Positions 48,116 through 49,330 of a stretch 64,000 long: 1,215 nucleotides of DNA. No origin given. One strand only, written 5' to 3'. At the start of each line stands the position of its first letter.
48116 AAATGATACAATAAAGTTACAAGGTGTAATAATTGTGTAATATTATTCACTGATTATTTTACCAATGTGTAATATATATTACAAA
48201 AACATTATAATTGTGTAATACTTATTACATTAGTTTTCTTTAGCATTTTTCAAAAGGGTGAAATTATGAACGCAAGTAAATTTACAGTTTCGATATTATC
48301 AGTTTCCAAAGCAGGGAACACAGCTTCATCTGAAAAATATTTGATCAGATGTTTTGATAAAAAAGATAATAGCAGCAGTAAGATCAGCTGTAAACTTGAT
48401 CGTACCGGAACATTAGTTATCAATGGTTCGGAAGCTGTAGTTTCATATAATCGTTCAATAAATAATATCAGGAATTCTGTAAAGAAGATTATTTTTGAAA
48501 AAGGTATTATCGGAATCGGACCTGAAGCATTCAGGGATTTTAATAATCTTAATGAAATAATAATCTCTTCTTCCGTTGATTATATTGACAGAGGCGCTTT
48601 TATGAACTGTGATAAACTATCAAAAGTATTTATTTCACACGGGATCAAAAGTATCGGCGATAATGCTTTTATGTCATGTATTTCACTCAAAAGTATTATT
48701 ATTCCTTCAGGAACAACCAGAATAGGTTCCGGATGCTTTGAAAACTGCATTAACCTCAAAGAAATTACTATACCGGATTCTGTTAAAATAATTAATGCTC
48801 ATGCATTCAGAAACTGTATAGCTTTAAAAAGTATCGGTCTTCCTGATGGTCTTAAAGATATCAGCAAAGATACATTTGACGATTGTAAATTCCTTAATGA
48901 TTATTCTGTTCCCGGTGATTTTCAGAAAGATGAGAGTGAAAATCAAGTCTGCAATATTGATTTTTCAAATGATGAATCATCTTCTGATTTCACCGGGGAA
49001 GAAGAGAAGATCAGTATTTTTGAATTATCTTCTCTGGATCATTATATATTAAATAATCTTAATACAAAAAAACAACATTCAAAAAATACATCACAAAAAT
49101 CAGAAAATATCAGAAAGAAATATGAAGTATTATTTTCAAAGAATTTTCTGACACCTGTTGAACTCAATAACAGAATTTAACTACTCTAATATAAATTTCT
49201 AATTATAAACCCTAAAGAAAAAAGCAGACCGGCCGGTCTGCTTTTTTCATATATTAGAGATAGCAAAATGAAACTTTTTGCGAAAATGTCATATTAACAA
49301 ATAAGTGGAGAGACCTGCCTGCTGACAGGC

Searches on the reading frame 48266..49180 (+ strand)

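Call 73: search_protein_families(library=pfam, proteins=[window:48266-49180:+], max_evalue=0.00001)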
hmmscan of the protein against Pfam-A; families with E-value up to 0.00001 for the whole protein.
window:48266-49180:+ (304 aa): 2 families
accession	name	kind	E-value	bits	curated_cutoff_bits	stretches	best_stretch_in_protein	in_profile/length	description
PF13306.12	LRR_5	-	5.2e-42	143.2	27.7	2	71-173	12-112/127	BspA type Leucine rich repeat region (6 copies)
PF13855.12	LRR_8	-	3.3e-07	30.4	27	0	81-125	13-58/61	Leucine rich repeat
